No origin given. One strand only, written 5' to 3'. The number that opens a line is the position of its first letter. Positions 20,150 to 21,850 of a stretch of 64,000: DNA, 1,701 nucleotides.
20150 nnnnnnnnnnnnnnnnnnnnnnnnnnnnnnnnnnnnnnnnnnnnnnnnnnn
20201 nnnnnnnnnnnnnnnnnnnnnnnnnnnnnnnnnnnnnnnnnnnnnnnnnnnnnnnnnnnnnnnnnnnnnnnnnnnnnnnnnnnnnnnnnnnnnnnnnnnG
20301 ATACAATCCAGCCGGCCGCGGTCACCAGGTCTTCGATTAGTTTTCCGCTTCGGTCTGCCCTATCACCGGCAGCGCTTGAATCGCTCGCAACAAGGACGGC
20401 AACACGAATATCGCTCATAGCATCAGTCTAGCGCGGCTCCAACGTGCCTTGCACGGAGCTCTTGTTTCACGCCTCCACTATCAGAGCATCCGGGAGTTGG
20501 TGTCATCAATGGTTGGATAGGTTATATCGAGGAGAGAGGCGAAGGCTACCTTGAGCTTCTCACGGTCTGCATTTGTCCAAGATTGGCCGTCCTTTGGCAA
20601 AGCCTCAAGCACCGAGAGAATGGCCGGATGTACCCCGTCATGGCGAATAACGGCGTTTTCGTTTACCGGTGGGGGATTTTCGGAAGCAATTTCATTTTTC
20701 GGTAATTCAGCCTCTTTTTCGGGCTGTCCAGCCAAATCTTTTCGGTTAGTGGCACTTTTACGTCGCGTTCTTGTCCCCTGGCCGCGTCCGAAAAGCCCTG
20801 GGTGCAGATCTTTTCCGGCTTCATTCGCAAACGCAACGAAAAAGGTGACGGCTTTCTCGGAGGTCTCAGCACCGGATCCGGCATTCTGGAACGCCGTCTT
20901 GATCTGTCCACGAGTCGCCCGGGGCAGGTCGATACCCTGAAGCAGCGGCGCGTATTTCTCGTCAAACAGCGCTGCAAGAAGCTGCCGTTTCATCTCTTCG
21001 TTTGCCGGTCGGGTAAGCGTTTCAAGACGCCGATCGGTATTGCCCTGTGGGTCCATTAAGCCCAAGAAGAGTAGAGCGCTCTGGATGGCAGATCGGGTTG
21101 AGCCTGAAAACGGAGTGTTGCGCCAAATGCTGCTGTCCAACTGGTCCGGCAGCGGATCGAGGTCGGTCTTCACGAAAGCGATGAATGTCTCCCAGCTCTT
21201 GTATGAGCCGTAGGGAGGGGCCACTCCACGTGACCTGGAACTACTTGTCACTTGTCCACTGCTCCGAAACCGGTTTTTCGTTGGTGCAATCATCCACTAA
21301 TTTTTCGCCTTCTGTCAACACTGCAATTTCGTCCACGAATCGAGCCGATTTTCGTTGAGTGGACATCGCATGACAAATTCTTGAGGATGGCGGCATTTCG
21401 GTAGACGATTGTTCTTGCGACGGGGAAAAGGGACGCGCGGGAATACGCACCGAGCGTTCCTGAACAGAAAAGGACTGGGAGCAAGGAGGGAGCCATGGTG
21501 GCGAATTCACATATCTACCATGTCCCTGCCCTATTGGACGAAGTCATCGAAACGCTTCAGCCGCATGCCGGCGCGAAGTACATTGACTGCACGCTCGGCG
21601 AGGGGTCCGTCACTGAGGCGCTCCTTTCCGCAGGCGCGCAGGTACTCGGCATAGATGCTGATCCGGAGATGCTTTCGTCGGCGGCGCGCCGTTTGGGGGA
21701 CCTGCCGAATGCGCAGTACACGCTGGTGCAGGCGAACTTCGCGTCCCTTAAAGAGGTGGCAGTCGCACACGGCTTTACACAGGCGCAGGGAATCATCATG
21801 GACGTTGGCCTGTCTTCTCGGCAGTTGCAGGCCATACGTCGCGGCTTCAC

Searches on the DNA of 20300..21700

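Call 41: search_rna_families(source=window, start=20300, end=21700, threshold=evalue, max_evalue=1)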
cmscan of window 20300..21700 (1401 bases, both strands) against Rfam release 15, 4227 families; matches with E-value up to 1: 0.
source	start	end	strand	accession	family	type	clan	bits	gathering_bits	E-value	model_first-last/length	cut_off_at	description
